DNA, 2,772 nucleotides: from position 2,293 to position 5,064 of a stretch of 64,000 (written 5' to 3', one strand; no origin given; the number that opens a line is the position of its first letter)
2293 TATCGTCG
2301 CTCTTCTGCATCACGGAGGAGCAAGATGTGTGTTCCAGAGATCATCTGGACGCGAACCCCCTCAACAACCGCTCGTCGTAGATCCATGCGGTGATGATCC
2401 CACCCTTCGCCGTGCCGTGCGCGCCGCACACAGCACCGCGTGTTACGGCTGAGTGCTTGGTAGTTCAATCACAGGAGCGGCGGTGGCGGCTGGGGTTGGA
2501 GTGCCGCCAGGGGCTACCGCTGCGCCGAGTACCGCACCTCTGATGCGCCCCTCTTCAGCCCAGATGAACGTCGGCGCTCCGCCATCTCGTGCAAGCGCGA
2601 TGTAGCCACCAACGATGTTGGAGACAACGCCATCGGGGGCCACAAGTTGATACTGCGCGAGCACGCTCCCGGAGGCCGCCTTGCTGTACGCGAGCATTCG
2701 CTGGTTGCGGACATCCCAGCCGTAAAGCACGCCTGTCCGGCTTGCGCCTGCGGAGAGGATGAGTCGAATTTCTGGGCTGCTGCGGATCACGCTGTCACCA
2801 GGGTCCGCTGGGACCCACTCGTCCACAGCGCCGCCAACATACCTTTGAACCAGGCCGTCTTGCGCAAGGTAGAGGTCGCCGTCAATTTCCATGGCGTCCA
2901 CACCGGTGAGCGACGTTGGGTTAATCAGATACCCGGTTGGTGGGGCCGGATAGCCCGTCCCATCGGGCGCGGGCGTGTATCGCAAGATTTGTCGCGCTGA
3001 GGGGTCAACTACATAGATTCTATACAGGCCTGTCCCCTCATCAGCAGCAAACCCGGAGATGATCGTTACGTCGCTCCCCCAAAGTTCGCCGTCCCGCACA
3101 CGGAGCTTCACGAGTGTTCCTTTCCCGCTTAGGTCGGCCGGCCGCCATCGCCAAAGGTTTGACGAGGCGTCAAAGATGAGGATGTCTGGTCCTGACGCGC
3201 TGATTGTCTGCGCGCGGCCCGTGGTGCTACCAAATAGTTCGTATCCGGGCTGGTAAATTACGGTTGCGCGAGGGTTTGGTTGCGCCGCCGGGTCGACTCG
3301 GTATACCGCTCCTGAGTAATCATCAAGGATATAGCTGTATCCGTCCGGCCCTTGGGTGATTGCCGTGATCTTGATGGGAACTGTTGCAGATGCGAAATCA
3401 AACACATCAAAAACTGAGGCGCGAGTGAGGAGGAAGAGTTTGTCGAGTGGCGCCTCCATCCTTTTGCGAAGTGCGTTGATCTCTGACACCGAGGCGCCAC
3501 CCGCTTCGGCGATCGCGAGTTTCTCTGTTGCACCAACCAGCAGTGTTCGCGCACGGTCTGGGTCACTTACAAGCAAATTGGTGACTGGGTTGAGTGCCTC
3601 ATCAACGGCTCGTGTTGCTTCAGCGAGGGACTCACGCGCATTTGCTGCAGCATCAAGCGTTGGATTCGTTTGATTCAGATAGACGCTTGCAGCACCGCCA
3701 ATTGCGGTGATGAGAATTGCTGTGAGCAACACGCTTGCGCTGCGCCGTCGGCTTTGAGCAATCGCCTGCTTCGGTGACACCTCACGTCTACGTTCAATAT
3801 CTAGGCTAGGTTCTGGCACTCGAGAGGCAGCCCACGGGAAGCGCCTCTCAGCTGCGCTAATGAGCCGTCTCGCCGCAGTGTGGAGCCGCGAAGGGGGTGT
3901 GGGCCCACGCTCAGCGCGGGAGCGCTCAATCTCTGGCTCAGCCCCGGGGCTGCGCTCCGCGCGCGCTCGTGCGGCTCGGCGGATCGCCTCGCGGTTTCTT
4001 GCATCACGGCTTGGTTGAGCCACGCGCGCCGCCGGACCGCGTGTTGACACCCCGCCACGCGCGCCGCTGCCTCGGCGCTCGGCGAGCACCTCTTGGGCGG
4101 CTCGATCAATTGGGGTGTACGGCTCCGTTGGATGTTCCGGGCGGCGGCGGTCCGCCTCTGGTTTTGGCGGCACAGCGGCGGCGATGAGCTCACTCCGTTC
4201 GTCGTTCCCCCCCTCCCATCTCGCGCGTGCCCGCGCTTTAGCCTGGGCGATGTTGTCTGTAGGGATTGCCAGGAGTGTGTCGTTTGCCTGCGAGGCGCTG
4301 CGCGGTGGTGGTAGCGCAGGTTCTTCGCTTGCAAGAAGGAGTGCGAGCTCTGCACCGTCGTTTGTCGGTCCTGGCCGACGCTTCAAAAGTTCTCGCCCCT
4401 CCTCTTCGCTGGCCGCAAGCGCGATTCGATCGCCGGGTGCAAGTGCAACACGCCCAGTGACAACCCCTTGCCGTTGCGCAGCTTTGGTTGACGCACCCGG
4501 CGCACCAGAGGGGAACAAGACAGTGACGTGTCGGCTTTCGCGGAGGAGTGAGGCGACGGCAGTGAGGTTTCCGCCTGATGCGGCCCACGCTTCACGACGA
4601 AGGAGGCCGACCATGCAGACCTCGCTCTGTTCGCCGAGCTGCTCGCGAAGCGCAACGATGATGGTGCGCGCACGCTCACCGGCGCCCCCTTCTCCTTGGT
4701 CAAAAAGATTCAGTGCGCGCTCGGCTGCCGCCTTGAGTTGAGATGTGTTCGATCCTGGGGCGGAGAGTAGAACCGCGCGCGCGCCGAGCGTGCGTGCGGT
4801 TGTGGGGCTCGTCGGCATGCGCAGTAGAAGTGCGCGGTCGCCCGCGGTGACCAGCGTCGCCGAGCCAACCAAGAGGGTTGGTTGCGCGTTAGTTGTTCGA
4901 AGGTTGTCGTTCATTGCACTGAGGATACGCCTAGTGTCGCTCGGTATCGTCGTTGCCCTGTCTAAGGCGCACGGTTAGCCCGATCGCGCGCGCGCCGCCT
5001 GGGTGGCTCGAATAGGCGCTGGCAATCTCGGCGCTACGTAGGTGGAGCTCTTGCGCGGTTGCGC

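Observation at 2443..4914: Uncharacterised 823-aa single-pass membrane protein with an extracytoplasmic propeller-like repeat domain, hard-wired next to DUF721-recF-dnaN-dnaA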

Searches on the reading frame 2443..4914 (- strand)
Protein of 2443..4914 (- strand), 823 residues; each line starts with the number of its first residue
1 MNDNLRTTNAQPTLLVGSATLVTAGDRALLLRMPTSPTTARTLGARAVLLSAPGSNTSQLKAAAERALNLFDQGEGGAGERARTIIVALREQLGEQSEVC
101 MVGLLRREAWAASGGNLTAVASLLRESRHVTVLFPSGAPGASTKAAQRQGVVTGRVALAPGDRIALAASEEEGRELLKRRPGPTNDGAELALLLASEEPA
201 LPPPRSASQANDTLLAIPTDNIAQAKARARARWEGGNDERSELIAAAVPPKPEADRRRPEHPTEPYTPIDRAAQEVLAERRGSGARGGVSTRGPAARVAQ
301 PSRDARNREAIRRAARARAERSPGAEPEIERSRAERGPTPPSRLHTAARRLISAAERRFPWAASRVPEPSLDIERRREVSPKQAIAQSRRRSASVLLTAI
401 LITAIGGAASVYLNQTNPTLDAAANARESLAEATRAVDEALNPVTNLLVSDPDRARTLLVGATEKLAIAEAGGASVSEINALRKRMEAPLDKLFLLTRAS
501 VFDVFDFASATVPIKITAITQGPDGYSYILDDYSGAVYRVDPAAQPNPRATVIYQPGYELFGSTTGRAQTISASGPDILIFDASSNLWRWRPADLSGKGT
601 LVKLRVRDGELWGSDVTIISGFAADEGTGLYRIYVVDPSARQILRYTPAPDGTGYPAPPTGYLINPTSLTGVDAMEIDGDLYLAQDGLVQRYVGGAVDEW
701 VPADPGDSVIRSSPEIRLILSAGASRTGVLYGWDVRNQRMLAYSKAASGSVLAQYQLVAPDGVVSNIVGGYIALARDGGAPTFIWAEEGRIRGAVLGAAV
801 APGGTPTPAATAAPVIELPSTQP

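Call 3: search_protein_families(library=pfam, proteins=[window:2443-4914:-], max_evalue=1)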
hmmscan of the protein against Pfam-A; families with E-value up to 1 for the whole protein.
window:2443-4914:- (823 aa): 0 families

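Call 4: search_protein_families(library=ncbifam, proteins=[window:2443-4914:-], max_evalue=1)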
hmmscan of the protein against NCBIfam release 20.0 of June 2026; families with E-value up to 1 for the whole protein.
window:2443-4914:- (823 aa): 1 family
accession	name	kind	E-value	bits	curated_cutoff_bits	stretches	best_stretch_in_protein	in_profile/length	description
NF005435.1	PRK07021.1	equivalog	0.0054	16.6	131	1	393-469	9-87/157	flagellar basal body-associated protein FliL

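Call 5: search_solved_structures(query=window:2443-4914:-, max_evalue=10)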
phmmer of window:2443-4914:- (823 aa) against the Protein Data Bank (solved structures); distinct sequences matched with E-value up to 10: 3.
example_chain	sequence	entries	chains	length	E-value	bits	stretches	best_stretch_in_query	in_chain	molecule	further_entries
8vu3_A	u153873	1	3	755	2.3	9.7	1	757-800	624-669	Photosystem I P700 chlorophyll a apoprotein A1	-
10eg_A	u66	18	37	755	2.4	9.7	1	757-800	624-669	Photosystem I P700 chlorophyll a apoprotein A1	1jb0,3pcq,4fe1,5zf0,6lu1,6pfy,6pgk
6k33_aA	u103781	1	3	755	2.4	9.7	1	757-800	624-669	Photosystem I P700 chlorophyll a apoprotein A1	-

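Call 6: find_homologous_proteins(query=window:2443-4914:-, max_evalue=0.001)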
Query window:2443-4914:- (823 aa): 59 proteins with E <= 0.001 among 8000 candidates.
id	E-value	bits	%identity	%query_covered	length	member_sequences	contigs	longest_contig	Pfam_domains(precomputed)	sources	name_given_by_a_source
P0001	0.0e+0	1742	99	100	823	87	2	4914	-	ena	-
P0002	0.0e+0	1627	93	100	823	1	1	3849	-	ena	-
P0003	0.0e+0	1620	92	100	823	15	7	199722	-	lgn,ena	-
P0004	0.0e+0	1614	92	100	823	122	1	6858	-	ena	-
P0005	0.0e+0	1613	92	100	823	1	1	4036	-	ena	-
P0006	0.0e+0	1611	92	100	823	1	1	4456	-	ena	-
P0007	0.0e+0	1611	92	100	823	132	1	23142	-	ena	-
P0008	0.0e+0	1607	92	100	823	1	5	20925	-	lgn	-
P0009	0.0e+0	1605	91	100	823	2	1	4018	-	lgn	-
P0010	0.0e+0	1596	91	100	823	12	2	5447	-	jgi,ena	-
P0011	0.0e+0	1593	91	100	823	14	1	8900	-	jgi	jgi:hypothetical protein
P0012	0.0e+0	1578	90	100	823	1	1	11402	-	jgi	jgi:hypothetical protein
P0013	0.0e+0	1578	89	100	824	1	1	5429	-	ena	-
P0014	0.0e+0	1577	90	100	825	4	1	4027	-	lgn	-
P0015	0.0e+0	1576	90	100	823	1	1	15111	-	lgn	-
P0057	1.7e-212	726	47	96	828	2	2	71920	-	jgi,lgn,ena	jgi:hypothetical protein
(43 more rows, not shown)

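Call 15: find_encoding_contigs(protein=P0057, flank=8000, max_places=3)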
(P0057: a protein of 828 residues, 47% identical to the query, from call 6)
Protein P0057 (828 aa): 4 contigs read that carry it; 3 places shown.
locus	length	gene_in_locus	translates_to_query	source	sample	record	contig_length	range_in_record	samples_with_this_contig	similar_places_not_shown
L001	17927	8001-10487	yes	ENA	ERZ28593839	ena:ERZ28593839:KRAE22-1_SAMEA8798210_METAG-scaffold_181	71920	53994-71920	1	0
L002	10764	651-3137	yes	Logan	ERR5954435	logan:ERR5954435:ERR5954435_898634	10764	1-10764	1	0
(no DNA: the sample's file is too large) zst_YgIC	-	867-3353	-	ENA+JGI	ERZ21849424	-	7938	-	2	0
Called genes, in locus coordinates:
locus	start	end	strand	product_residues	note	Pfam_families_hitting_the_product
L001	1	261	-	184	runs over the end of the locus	PF14117:DUF4287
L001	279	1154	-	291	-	PF14804:Jag_N, PF01424:R3H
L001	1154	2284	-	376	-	PF02096:60KD_IMP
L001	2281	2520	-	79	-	PF01809:YidD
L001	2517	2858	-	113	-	PF00825:Ribonuclease_P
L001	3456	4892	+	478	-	PF11638:DnaA_N, PF01695:IstB_IS21, PF00308:Bac_DnaA, PF00004:AAA (weak), PF08299:Bac_DnaA_C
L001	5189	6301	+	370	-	PF00712:DNA_pol3_beta, PF02767:DNA_pol3_beta_2, PF02768:DNA_pol3_beta_3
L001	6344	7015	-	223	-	-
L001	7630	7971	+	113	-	PF05258:DciA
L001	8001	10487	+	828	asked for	-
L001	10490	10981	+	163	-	PF02577:BFN_dom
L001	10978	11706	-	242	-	PF00535:Glycos_transf_2, PF10111:Glyco_tranf_2_2 (weak), PF13641:Glyco_tranf_2_3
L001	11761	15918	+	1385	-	PF09594:GT87 (weak), PF03155:Alg6_Alg8 (weak), PF02366:PMT, PF16192:PMT_4TMC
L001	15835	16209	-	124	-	-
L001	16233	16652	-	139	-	-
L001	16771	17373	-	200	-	PF01288:HPPK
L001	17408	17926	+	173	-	?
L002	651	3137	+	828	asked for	-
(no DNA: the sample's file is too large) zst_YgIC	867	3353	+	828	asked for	-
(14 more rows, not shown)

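Call 25: search_protein_representatives(alignment_id=A1)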
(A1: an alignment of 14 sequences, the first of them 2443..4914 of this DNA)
Query: 14 sequences, 823 profile positions. Proteins with E-value up to 0.001 (for the whole library): 567; up to 1e-10: 241; up to 1e-30: 98. The best 150 are listed.
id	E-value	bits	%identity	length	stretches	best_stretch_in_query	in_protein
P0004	0.0e+00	1512.3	-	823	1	3-823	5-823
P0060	0.0e+00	1055.3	-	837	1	12-819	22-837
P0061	1.0e-202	692.2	-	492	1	338-823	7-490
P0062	1.8e-113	397.0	-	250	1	430-681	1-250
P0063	2.3e-96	340.3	-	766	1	375-805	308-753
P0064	4.5e-93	329.5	-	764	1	378-815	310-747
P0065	5.3e-91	322.6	-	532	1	375-812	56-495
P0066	1.3e-84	301.5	-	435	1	390-811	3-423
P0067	7.3e-80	285.8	-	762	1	377-814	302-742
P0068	1.7e-74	268.0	-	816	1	337-809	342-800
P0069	3.7e-74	266.9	-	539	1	372-810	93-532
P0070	6.3e-72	259.5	-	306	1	529-811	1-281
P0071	1.1e-71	258.7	-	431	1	424-814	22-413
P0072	2.6e-70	254.2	-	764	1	384-815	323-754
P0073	4.4e-70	253.4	-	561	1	379-813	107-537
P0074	2.7e-69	250.8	-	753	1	348-814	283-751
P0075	5.5e-69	249.8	-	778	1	513-808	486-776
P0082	4.2e-61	223.7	-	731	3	517-799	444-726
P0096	2.0e-53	198.3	-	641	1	516-814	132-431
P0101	2.2e-51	191.6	-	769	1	516-814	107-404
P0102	2.7e-51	191.3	-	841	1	516-813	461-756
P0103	3.5e-51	190.9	-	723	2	520-814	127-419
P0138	3.9e-37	144.4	-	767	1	517-814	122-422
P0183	7.2e-25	103.9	-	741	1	379-762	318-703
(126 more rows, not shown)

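Call 26: search_protein_families(library=pfam, proteins=[P0063, P0068, P0074, P0075, P0082, P0096, P0101, P0102, P0103, P0138], max_evalue=0.01)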
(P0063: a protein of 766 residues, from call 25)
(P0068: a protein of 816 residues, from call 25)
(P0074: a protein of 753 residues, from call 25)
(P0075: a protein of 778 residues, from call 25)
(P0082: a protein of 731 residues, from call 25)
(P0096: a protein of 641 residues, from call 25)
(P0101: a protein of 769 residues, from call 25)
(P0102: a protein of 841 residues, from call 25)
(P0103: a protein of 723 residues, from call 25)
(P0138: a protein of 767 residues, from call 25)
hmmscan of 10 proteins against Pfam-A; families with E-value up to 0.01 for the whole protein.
P0063 (766 aa): 0 families

P0068 (816 aa): 0 families

P0074 (753 aa): 0 families

P0075 (778 aa): 2 families
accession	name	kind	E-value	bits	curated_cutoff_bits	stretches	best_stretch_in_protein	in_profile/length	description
PF07676.18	PD40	-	2.1e-10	40.7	20.9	1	170-186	10-26/38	WD40-like Beta Propeller Repeat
PF13490.11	zf-HC2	-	0.00067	20.2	22.2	1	11-42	4-35/35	Putative zinc-finger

P0082 (731 aa): 1 family
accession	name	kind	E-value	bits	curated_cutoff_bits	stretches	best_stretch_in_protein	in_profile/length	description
PF13360.13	PQQ_2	-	0.0003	21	27.6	0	451-473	206-228/233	Outer membrane protein assembly factor BamB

P0096 (641 aa): 6 families
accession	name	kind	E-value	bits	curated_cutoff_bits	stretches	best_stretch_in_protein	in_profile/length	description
PF13964.12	Kelch_6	-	1.4e-12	47.5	25.3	1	513-561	9-50/50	Kelch motif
PF01344.31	Kelch_1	-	5e-12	45.6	20.1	1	515-558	11-46/46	Kelch motif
PF13418.12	Kelch_4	-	7.6e-10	39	21.6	1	560-635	1-47/49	Galactose oxidase, central domain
PF13415.12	Kelch_3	-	6.8e-09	36.1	22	1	517-568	3-47/48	Galactose oxidase, central domain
PF07646.21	Kelch_2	-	4.3e-07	30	21.3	0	508-557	4-47/48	Kelch motif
PF24981.1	Beta-prop_ATRN-LZTR1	-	0.0015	18.3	50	1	497-597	140-242/289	Attractin/LZTR1 beta-propeller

P0101 (769 aa): 9 families
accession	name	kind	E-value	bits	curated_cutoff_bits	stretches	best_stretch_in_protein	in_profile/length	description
PF13418.12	Kelch_4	-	1.2e-36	124.8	21.6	4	411-457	1-48/49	Galactose oxidase, central domain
PF01344.31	Kelch_1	-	2.9e-33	113.4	20.1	3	417-457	6-46/46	Kelch motif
PF13964.12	Kelch_6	-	3.6e-31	106.6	25.3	2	412-460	2-50/50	Kelch motif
PF07646.21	Kelch_2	-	2e-18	65.7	21.3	1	460-502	1-45/48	Kelch motif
PF24681.1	Kelch_KLHDC2_KLHL20_DRC7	-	7e-15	55.4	50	1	409-544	48-189/221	KLHDC2/KLHL20/DRC7 Kelch-repeats domain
PF13415.12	Kelch_3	-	4.2e-14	52.7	22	1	423-467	2-47/48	Galactose oxidase, central domain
PF07250.17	Glyoxal_oxid_N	-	7.3e-13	48.8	37.5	2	528-628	40-138/243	Glyoxal oxidase N-terminus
PF24981.1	Beta-prop_ATRN-LZTR1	-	1.5e-05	24.8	50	1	407-627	35-281/289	Attractin/LZTR1 beta-propeller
PF24996.1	NANM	-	0.00031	20.2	45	0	427-528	21-126/350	N-acetylneuraminate epimerase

P0102 (841 aa): 11 families
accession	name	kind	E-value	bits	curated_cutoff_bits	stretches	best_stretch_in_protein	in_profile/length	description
PF13964.12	Kelch_6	-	1.5e-28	98.2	25.3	2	144-193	1-50/50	Kelch motif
PF13418.12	Kelch_4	-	2.3e-28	98.3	21.6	2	193-236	2-46/49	Galactose oxidase, central domain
PF01344.31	Kelch_1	-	3e-23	81.4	20.1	1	107-142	11-46/46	Kelch motif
PF13415.12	Kelch_3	-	1.3e-18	67.1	22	3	108-152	2-47/48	Galactose oxidase, central domain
PF07646.21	Kelch_2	-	1.2e-12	47.5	21.3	0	145-184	2-42/48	Kelch motif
PF24681.1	Kelch_KLHDC2_KLHL20_DRC7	-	1.5e-10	41.2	50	1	100-261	2-173/221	KLHDC2/KLHL20/DRC7 Kelch-repeats domain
PF25210.1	Kelch_FKB95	-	3.2e-08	33.9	70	0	314-409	58-146/268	FKB95, Kelch-repeats domain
PF24981.1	Beta-prop_ATRN-LZTR1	-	3.3e-08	33.6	50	0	328-415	140-222/289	Attractin/LZTR1 beta-propeller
PF01476.26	LysM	-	3.2e-07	30.6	20.9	1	788-827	6-43/43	LysM domain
PF07250.17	Glyoxal_oxid_N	-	6.6e-05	22.7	37.5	0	189-263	63-139/243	Glyoxal oxidase N-terminus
PF24996.1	NANM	-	0.0028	17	45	0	318-413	170-264/350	N-acetylneuraminate epimerase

P0103 (723 aa): 0 families

P0138 (767 aa): 8 families
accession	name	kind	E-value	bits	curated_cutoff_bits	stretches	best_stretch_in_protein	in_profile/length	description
PF01344.31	Kelch_1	-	4.3e-28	96.9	20.1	3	697-726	11-40/46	Kelch motif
PF13964.12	Kelch_6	-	2.8e-26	91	25.3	3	499-541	11-50/50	Kelch motif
PF13418.12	Kelch_4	-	1.4e-23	83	21.6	3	686-726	1-42/49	Galactose oxidase, central domain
PF13415.12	Kelch_3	-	6.4e-16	58.5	22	1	649-694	2-47/48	Galactose oxidase, central domain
PF07646.21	Kelch_2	-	5.4e-13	48.6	21.3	0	543-581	3-42/48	Kelch motif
PF24681.1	Kelch_KLHDC2_KLHL20_DRC7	-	2.3e-12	47.1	50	2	499-705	8-221/221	KLHDC2/KLHL20/DRC7 Kelch-repeats domain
PF24981.1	Beta-prop_ATRN-LZTR1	-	7.5e-07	29.1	50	0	498-577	158-238/289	Attractin/LZTR1 beta-propeller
PF07250.17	Glyoxal_oxid_N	-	6.5e-06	26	37.5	0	509-609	36-136/243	Glyoxal oxidase N-terminus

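Call 36: find_related_loci(query=A4, collection=genome_contigs, flank=8000)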
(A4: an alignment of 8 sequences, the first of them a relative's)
Query A4 (762 aa) in genome_contigs; peptide patterns used: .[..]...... (x = any residue, [..] = any of these).
599 stretches matched a pattern; 561 encode a relative of the query (tblastn E <= 1e-3); the best 80 are kept; 80 distinct loci.
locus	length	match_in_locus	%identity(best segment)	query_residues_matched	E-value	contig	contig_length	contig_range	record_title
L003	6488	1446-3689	61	1-754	0e+0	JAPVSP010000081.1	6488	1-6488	MAG: Chloroflexota bacterium isolate MW2_metabat.28 k97_79132, whole genome shotgun sequence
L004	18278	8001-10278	75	1-758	0e+0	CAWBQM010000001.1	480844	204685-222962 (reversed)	MAG: uncultured Chloroflexia bacterium isolate MFD01721.bin.2.83 genome assembly, contig: contig_33987, whole genome sho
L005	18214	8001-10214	60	1-744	0e+0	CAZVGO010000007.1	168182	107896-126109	MAG TPA_asm: uncultured Anaerolineaceae bacterium isolate binchicken_co31_244 genome assembly, contig: k141_5054610, who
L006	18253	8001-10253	59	1-758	0e+0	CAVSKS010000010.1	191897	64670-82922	MAG: uncultured Chloroflexia bacterium isolate MFD09206.bin.2.195 genome assembly, contig: contig_4904, whole genome sho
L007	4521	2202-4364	58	1-726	0e+0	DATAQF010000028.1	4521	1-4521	MAG TPA_asm: Candidatus Limnocylindrales bacterium isolate SMAG_U5460 k141_970414, whole genome shotgun sequence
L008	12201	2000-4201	58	1-741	0e+0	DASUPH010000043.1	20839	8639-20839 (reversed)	MAG TPA_asm: Candidatus Limnocylindrales bacterium isolate SMAG_U1649 k141_98261, whole genome shotgun sequence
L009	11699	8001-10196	61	1-734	0e+0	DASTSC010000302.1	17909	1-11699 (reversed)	MAG TPA_asm: Candidatus Limnocylindrales bacterium isolate SMAG_U2270 k141_1053829, whole genome shotgun sequence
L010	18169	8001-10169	59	1-728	0e+0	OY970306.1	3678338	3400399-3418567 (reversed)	MAG: uncultured Chloroflexia bacterium isolate MFD02134.bin.c.1 genome assembly, chromosome: 1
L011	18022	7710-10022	59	1-762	0e+0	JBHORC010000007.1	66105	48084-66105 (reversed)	MAG: Chloroflexota bacterium isolate A0_4 coassembly_Ak141_634714, whole genome shotgun sequence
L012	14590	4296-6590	57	1-762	0e+0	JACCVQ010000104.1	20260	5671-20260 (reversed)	MAG: Chloroflexota bacterium isolate MGR_bin130 SD2897-2912_k127_8484793, whole genome shotgun sequence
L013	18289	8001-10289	57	1-757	0e+0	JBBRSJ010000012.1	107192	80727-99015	MAG: Candidatus Limnocylindrales bacterium isolate La2_metabat2.049 La2_metabat2.049_K_3312986L107192_cov_62.6222, whole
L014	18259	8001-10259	57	1-751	0e+0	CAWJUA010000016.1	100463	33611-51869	MAG: uncultured Chloroflexia bacterium isolate MFD08821.bin.2.74 genome assembly, contig: contig_27906, whole genome sho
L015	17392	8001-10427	56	1-762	0e+0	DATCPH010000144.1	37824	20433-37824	MAG TPA_asm: Candidatus Limnocylindrales bacterium isolate SMAG_U7222 k141_45164, whole genome shotgun sequence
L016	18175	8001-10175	60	1-732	0e+0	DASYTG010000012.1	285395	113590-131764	MAG TPA_asm: Candidatus Limnocylindrales bacterium isolate SMAG_U4561 k141_1696011, whole genome shotgun sequence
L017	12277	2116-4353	58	1-749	0e+0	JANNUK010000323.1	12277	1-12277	MAG: Chloroflexota bacterium isolate SOY_30_metabat_227 SOY_30_k141_1375079, whole genome shotgun sequence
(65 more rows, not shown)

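Call 40: find_homologous_proteins(query=A3, max_evalue=0.00001)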
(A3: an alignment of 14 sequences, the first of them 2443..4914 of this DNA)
Query A3 (14 sequences) (823 aa, profile of the alignment): 65 proteins with E <= 0.00001 among 8000 candidates.
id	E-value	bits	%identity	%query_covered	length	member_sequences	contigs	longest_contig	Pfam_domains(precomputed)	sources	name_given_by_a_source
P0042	3.2e-267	907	62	100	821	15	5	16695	-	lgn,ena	-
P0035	1.7e-262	891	69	100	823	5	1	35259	-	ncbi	-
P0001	3.8e-259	880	99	100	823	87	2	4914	-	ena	-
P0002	6.6e-258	876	93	100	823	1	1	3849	-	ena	-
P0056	3.9e-257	874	47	96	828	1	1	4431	-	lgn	-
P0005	7.8e-257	873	92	100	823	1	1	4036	-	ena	-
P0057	1.5e-256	872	47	96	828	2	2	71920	-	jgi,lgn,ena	jgi:hypothetical protein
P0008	1.8e-256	871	92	100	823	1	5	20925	-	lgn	-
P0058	4.8e-256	870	47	96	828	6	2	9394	-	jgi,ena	jgi:hypothetical protein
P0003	6.3e-256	870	92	100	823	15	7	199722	-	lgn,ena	-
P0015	6.7e-256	870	90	100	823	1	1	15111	-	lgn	-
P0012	1.1e-255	869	90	100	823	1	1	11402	-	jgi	jgi:hypothetical protein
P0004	1.2e-255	869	92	100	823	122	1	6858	-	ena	-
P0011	1.7e-255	868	91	100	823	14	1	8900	-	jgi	jgi:hypothetical protein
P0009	2.5e-255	868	91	100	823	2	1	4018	-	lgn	-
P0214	8.1e-32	129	22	41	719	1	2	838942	-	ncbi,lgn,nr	ncbi:hypothetical protein HYS28_00080 [Candidatus Uhrbacteria bacterium]|nr:hypothetical protein [Ca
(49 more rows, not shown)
